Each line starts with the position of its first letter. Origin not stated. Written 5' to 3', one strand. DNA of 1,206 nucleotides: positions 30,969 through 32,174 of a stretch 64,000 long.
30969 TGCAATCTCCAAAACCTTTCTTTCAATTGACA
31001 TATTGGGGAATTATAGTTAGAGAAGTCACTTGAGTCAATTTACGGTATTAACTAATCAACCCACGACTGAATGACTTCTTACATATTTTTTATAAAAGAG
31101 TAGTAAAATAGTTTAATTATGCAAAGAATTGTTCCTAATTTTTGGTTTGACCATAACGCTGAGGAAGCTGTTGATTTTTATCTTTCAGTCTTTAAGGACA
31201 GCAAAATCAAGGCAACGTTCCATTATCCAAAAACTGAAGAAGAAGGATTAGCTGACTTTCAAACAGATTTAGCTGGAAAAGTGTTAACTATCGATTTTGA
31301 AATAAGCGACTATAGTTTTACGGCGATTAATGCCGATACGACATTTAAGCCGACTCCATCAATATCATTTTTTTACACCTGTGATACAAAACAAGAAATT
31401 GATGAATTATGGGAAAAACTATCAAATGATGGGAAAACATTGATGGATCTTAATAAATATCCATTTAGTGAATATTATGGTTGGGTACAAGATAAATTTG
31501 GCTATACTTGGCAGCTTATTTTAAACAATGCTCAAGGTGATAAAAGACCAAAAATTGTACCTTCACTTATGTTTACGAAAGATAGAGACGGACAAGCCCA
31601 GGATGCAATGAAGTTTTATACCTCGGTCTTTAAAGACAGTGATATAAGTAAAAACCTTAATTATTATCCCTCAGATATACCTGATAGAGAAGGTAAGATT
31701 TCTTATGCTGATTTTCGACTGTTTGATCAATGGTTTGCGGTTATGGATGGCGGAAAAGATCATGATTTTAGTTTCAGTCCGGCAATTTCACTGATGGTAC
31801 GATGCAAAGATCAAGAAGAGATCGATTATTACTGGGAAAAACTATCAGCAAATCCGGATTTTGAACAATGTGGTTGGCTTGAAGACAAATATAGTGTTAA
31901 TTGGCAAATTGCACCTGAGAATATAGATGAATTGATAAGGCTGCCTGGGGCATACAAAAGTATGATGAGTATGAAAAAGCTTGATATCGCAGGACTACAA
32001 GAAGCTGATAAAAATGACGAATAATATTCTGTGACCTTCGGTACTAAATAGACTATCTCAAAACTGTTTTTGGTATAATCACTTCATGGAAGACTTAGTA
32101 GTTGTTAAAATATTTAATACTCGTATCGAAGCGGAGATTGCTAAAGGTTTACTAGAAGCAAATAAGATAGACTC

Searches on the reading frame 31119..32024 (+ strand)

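Call 3: search_protein_families(library=pfam, proteins=[window:31119-32024:+])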
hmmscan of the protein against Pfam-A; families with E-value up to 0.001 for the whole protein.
window:31119-32024:+ (301 aa): 2 families
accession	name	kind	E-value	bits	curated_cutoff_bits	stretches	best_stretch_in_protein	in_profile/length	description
PF06983.19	3-dmu-9_3-mt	-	1.1e-71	239.1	24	2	145-264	2-115/116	3-demethylubiquinone-9 3-methyltransferase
PF00903.31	Glyoxalase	-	1.5e-08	35.5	20.6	1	13-133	11-121/121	Glyoxalase/Bleomycin resistance protein/Dioxygenase superfamily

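Call 4: search_protein_families(library=ncbifam, proteins=[window:31119-32024:+])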
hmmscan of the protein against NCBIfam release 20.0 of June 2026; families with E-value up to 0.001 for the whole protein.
window:31119-32024:+ (301 aa): 0 families
